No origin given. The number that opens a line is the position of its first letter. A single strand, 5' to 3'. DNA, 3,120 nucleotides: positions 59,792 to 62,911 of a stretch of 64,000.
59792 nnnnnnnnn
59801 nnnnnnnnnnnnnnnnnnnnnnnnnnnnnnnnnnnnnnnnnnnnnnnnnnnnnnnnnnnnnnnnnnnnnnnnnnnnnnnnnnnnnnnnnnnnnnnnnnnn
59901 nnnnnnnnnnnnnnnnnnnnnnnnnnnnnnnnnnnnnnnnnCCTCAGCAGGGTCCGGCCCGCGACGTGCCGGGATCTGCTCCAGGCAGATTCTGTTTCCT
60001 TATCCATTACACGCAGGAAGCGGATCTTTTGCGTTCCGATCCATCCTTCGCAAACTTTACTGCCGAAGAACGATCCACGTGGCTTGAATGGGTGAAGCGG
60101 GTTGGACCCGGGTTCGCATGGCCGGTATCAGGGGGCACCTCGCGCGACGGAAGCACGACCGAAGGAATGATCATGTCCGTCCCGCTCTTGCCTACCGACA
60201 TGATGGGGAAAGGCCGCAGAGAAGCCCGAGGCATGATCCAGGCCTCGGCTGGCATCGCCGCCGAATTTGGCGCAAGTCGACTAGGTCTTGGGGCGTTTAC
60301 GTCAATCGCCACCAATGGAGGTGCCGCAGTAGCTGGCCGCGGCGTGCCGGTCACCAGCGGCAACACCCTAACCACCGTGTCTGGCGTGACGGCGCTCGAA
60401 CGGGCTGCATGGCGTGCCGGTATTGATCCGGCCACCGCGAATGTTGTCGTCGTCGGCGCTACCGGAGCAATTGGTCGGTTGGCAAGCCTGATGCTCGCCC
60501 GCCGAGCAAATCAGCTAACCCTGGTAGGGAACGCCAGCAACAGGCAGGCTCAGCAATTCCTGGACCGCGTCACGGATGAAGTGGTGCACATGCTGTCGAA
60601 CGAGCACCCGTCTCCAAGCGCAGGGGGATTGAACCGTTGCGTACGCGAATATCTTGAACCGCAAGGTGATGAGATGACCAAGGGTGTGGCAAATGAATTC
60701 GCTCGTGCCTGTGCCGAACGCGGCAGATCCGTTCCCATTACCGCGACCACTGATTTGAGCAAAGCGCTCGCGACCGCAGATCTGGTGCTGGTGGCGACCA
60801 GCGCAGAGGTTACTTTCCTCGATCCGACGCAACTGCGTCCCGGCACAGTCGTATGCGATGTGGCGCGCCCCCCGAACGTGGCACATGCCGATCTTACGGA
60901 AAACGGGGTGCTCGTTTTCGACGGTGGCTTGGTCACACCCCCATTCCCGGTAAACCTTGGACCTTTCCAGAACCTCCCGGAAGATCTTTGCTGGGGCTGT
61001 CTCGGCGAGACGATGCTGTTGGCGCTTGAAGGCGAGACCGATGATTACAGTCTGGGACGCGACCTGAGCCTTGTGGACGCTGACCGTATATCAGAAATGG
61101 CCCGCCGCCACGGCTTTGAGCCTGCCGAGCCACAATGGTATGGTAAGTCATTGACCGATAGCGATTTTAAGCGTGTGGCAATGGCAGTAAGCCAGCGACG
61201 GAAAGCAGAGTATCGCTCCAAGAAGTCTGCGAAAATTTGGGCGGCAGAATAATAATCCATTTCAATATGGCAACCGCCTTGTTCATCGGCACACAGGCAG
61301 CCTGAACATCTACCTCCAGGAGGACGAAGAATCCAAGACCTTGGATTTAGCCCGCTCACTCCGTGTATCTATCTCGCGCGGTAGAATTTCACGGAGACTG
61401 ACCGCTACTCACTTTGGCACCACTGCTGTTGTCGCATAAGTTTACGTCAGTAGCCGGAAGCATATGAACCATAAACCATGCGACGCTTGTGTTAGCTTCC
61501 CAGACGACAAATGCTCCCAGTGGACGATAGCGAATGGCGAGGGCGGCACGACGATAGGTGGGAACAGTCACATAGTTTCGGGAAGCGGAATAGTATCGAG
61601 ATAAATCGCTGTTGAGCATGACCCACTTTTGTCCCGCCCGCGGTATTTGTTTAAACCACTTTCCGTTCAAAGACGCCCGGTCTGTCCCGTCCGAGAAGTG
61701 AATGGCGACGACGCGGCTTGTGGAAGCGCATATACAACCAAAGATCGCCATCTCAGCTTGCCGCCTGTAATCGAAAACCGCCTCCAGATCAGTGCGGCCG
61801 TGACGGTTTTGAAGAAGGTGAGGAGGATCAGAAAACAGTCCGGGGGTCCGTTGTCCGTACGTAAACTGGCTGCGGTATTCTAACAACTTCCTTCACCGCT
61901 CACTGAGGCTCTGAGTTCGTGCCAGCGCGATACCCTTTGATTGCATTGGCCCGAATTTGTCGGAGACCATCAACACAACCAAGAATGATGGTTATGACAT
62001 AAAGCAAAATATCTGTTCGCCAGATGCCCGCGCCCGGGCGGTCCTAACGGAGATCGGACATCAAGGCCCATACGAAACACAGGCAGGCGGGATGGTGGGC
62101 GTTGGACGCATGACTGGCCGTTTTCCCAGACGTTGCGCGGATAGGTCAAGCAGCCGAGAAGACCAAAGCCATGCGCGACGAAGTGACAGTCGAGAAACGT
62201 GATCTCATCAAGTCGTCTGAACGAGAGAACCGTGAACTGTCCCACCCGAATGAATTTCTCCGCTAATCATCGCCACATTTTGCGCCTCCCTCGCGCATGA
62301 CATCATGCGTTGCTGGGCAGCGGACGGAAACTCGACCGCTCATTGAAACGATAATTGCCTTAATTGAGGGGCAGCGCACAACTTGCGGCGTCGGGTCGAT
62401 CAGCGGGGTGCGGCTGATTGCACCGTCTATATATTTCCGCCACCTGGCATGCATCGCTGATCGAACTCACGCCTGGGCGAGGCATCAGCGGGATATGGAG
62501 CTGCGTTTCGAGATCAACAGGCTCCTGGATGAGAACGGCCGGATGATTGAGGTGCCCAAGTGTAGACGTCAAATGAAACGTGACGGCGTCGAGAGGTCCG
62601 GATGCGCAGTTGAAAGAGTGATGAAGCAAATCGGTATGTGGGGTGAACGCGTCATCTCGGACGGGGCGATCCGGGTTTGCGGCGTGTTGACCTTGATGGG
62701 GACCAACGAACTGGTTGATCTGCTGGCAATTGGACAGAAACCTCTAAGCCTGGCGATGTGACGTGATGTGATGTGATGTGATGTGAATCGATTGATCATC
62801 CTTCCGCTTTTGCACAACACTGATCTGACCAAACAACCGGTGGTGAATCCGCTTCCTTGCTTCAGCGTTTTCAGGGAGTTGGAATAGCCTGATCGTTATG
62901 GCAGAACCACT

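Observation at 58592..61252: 886-aa fusion of a class-III aminotransferase with an acyl-ACP-reductase-like domain: predicted thioester -> aldehyde -> primary-amine module beside the exosortase substrate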

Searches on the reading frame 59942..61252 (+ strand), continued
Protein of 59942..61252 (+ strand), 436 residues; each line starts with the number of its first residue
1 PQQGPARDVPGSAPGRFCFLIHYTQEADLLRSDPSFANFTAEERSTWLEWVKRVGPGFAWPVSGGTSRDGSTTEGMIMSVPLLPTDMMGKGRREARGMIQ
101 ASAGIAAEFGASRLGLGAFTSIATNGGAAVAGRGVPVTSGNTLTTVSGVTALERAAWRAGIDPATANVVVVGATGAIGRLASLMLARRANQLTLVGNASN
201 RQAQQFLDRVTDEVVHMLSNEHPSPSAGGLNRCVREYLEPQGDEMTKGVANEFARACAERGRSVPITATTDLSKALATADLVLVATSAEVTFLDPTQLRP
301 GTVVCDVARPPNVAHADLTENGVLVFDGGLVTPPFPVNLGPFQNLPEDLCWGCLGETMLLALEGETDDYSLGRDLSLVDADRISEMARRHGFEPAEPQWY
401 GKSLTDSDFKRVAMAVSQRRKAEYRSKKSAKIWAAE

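Call 68: get_annotated_region(hit=H3, flank=20000)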
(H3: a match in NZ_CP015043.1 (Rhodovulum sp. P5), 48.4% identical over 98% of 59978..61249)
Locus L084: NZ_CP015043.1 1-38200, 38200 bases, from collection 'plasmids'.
description: Rhodovulum sp. P5 plasmid pRGUI04, complete sequence
organism: Rhodovulum sp. P5 (NCBI taxid 1564506)
taxonomy: Bacteria; Pseudomonadota; Alphaproteobacteria; Rhodobacterales; Paracoccaceae; Rhodovulum; Rhodovulum sp. P5
host: -; source: cell culture,shallow-sea hydrothermal system; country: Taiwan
typing (MOB-suite, as given by PLSDB): non-mobilizable; replicon rep_cluster_252
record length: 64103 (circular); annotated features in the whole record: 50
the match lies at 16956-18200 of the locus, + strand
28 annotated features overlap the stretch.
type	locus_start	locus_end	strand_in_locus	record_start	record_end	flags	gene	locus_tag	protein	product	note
CDS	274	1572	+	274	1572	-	-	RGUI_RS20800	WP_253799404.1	glycosyltransferase family 4 protein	-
CDS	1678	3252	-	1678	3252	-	xrtE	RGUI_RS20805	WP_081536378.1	exosortase E/protease, VPEID-CTERM system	GO:0043687 - post-translational protein modification [Evidence IEA]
CDS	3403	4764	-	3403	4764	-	-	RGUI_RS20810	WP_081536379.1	oligosaccharide flippase family protein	-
CDS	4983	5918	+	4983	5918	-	-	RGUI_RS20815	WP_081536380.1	sulfotransferase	-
CDS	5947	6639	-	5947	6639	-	-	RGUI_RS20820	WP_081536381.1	rhomboid family intramembrane serine protease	-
CDS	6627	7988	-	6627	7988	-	-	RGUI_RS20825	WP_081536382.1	hypothetical protein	-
CDS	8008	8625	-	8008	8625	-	-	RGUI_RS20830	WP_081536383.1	polysaccharide biosynthesis/export family protein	-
CDS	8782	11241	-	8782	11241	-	-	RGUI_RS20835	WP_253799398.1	tetratricopeptide repeat protein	-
CDS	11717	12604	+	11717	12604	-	-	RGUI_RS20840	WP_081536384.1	AAA family ATPase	-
CDS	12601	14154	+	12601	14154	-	-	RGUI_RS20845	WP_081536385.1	Wzz/FepE/Etk N-terminal domain-containing protein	-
CDS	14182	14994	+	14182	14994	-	-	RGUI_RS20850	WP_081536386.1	CpsD/CapB family tyrosine-protein kinase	-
CDS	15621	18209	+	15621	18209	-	-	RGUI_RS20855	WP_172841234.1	aminotransferase class III-fold pyridoxal phosphate-dependent enzyme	-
CDS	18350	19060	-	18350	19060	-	-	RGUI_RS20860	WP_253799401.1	VPLPA-CTERM sorting domain-containing protein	-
CDS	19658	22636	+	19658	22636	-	-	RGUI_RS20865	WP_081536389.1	right-handed parallel beta-helix repeat-containing protein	-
CDS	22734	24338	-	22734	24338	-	xrtD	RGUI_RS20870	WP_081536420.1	VPLPA-CTERM-specific exosortase XrtD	GO:0043687 - post-translational protein modification [Evidence IEA]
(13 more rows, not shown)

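Call 69: get_annotated_region(hit=H1, flank=20000)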
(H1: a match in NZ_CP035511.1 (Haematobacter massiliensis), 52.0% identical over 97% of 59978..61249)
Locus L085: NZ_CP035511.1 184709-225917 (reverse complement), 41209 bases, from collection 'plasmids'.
description: Haematobacter massiliensis strain OT1 plasmid pOT1-1, complete sequence
organism: Haematobacter massiliensis (NCBI taxid 195105)
taxonomy: Bacteria; Pseudomonadota; Alphaproteobacteria; Rhodobacterales; Paracoccaceae; Haematobacter; Haematobacter massiliensis
host: -; source: single cell,human skin swab; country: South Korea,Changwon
typing (MOB-suite, as given by PLSDB): non-mobilizable
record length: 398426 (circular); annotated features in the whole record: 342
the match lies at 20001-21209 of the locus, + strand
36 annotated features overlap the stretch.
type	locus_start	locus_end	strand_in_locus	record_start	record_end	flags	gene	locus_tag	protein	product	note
CDS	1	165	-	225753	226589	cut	-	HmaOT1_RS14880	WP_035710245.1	MaoC family dehydratase N-terminal domain-containing protein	-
CDS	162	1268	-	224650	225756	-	-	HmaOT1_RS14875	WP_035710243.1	CaiB/BaiF CoA-transferase family protein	-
CDS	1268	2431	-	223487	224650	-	-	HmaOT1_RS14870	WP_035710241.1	acyl-CoA dehydrogenase family protein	-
CDS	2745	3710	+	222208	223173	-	-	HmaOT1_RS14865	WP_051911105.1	LysR substrate-binding domain-containing protein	-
CDS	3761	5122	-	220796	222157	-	-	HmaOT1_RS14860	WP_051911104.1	MFS transporter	GO:0055085 - transmembrane transport [Evidence IEA]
CDS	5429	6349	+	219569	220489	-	-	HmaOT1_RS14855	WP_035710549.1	LysR substrate-binding domain-containing protein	-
CDS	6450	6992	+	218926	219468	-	-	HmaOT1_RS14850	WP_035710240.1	thiamine pyrophosphate-binding protein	-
CDS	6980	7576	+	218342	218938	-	-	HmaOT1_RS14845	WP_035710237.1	thiamine pyrophosphate-dependent enzyme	-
CDS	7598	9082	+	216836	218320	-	-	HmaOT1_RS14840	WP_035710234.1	aldehyde dehydrogenase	-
CDS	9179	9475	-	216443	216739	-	-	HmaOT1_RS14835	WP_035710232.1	hypothetical protein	-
CDS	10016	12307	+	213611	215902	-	-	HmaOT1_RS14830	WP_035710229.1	arginine/lysine/ornithine decarboxylase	-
CDS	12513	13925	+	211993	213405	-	-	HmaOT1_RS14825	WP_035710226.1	SulP family inorganic anion transporter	-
CDS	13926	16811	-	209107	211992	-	-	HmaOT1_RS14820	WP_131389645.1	DUF11 domain-containing protein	-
CDS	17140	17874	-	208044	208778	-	-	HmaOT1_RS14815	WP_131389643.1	VPLPA-CTERM sorting domain-containing protein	-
CDS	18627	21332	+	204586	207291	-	-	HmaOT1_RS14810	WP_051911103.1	aminotransferase class III-fold pyridoxal phosphate-dependent enzyme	-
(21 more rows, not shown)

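Call 79: search_protein_families(library=pfam, proteins=[L056:1007-1768:+, L056:4724-5134:+, L058:6953-8260:-, L058:11338-11733:+, L058:11737-13071:+, L060:3591-3959:+, L064:7520-8485:-, L064:11260-13779:-, L083:7125-7955:-, L083:11277-12449:+], max_evalue=0.0001)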
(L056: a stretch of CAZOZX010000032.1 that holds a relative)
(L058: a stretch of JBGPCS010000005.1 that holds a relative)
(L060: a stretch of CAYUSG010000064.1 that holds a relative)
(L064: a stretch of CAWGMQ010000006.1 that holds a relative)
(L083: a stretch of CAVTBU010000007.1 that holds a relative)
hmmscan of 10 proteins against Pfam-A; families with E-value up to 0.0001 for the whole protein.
L056:1007-1768:+ (253 aa): 2 families
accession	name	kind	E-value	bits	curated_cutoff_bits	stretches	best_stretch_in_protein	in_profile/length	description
PF01936.24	NYN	-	2.6e-36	125.7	24.2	1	8-142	1-144/145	NYN domain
PF12872.13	OST-HTH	-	1.5e-18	66.8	23.8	1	179-244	5-70/71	OST-HTH/LOTUS domain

L056:4724-5134:+ (136 aa): 1 family
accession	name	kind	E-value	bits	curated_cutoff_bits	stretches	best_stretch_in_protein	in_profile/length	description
PF06938.16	DUF1285_N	-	2.4e-07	30.9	29.3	1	7-59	15-66/67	Domain of unknown function (DUF1285), N-terminal domain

L058:6953-8260:- (435 aa): 5 families
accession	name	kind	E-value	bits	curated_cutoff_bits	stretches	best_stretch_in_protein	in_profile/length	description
PF01494.25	FAD_binding_3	-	2.3e-15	57.1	22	1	12-342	2-335/349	FAD binding domain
PF12831.13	FAD_oxidored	-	1.5e-06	28.3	27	1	13-170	1-143/416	FAD dependent oxidoreductase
PF01946.23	Thi4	-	1.7e-05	24.7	26.2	0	5-43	13-50/235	Thi4 family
PF07992.20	Pyr_redox_2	-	2.5e-05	24.3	26.1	0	9-58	140-190/291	Pyridine nucleotide-disulphide oxidoreductase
PF01266.30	DAO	-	6.2e-05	23.1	27.9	0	13-45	1-33/353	FAD dependent oxidoreductase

L058:11338-11733:+ (131 aa): 0 families

L058:11737-13071:+ (444 aa): 2 families
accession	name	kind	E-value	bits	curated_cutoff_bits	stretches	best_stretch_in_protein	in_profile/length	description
PF13520.12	AA_permease_2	-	6.6e-22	78.4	27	1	23-407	17-409/427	Amino acid permease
PF00324.27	AA_permease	-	1.3e-21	77.3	24.6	1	13-427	5-451/470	Amino acid permease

L060:3591-3959:+ (122 aa): 1 family
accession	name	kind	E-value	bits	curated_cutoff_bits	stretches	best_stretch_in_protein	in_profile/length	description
PF17329.7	DUF5367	-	2.1e-29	102.1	25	1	26-119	1-94/98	Family of unknown function (DUF5367)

L064:7520-8485:- (321 aa): 3 families
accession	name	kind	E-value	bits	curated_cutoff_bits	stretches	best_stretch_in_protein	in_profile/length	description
PF08281.18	Sigma70_r4_2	-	5e-10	39.3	25.7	1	253-305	2-54/54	Sigma-70, region 4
PF04545.22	Sigma70_r4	-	7.5e-08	32.2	24.1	1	258-305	1-48/50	Sigma-70, region 4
PF04542.20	Sigma70_r2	-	1.4e-06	28.4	24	1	134-204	2-68/71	Sigma-70 region 2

L064:11260-13779:- (839 aa): 39 families (the best 25 are shown)
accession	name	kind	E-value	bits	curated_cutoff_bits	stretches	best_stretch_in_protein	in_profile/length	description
PF25174.1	Beta-prop_THOC3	-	8.2e-68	228.8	305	4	366-467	1-105/272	THOC3 beta-propeller domain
PF25173.1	Beta-prop_WDR3_1st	-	2e-65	220.4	154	4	318-445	22-149/184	WDR3 first beta-propeller domain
PF00400.38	WD40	-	3.9e-58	191.9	27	2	402-436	4-38/39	WD domain, G-beta repeat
PF24814.1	WD40_Prp19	-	5.9e-51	173.6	320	4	478-651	72-245/281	Prp19 WD40 domain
PF24807.1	WD40_CDC20-Fz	-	1.4e-45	156.3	200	3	287-445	54-216/292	CDC20/Fizzy WD40 domain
PF23414.1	Beta-prop_EML_2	-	2.2e-45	155.6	90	3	289-444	3-159/266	Echinoderm microtubule-associated protein second beta-propeller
PF25175.1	Beta-prop_WDR5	-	9.1e-38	130.6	250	3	320-449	5-134/296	WDR5 beta-propeller domain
PF24817.1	WD40_WDHD1_1st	-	1.3e-37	130.1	109.9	2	329-445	48-164/291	WDHD1 first WD40 domain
PF25168.1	Beta-prop_WDR36-Utp21_2nd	-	6.3e-36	124.8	84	2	388-471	219-302/335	WDR36/Utp21 second beta-propeller domain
PF25391.1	WD40_Gbeta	-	8.6e-32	110.9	150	2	351-444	168-261/340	G protein beta WD-40 repeat protein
PF25172.1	Beta-prop_WDR3_2nd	-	2.8e-31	109.3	140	2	365-442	215-291/293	WDR3 second beta-propeller domain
PF24796.1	WDR55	-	2.5e-28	99.4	200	1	513-726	69-282/296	WDR55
PF12894.13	ANAPC4_WD40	-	1.8e-27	95.8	22.9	0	406-445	35-74/91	Anaphase-promoting complex subunit 4 WD40 domain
PF24805.1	EIF3I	-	3.9e-27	95.7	200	2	360-486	3-129/324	EIF3I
PF24105.1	Beta-prop_CAF1B_HIR1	-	1.2e-26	94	80.5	2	363-443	126-206/383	CAF1B/HIR1 beta-propeller domain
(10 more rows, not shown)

L083:7125-7955:- (276 aa): 1 family
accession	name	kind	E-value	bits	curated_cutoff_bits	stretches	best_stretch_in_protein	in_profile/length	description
PF13505.12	OMP_b-brl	-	1.1e-05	26.1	28.7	1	92-229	20-153/175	Outer membrane protein beta-barrel domain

L083:11277-12449:+ (390 aa): 2 families
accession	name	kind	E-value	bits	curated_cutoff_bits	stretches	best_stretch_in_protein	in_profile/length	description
PF04339.18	FemAB_like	-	1e-16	61.5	27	1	102-329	91-312/369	Peptidogalycan biosysnthesis/recognition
PF13480.13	Acetyltransf_6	-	4.5e-14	53.3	22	1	196-337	3-143/143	Acetyltransferase (GNAT) domain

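Call 83: search_dna_similar(query=L085:17140-17874:-, collection=plasmids, mode=protein, max_evalue=0.001, max_rows=30)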
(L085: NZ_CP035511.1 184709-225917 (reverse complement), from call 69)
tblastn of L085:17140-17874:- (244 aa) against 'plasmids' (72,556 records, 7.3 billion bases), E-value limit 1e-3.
Records with a match: 4; places in all: 4; records where one place covers at least 80% of the query: 3.
Best place of each record, by identity: >=99% 1; <60% 3.
By first word of the organism name: Haematobacter 1; Pseudorhodobacter 1; Rhodovulum 1; Palleronia 1.
By predicted mobility (MOB-suite, as given by PLSDB): non-mobilizable 3; mobilizable 1.
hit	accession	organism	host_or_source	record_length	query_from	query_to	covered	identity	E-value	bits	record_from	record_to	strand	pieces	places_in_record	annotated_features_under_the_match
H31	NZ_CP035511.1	Haematobacter massiliensis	single cell,human skin swab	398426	1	244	100%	100.0%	2e-125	398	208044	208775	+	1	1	VPLPA-CTERM sorting domain-containing protein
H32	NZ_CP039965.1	Pseudorhodobacter turbinis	single bacterial isolate,Turban shell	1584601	1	214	88%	38.4%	8e-27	115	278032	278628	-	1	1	record has no annotation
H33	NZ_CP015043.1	Rhodovulum sp. P5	cell culture,shallow-sea hydrothermal ...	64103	15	215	82%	40.8%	4e-21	99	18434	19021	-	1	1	VPLPA-CTERM sorting domain-containing protein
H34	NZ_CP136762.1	Palleronia sp. LCG004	cell culture,Intertidal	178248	26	215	78%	30.2%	2e-7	59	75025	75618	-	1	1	VPLPA-CTERM sorting domain-containing protein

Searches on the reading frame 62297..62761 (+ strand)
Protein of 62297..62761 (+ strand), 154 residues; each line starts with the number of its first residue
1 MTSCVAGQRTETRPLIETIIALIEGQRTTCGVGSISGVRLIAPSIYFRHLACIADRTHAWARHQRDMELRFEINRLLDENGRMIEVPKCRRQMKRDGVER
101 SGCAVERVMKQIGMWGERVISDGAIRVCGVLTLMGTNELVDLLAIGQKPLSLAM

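Call 9: search_protein_families(library=ncbifam, proteins=[window:62297-62761:+], max_evalue=0.001)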
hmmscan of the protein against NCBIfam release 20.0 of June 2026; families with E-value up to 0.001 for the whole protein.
window:62297-62761:+ (154 aa): 1 family
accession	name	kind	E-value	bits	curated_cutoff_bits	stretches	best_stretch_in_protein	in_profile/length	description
NF033516.0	transpos_IS3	equivalog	0.00021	20.6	160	1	20-117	91-183/369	IS3 family transposase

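Call 10: search_protein_families(library=pfam, proteins=[window:62297-62761:+], max_evalue=0.001)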
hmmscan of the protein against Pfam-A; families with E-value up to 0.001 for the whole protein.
window:62297-62761:+ (154 aa): 0 families
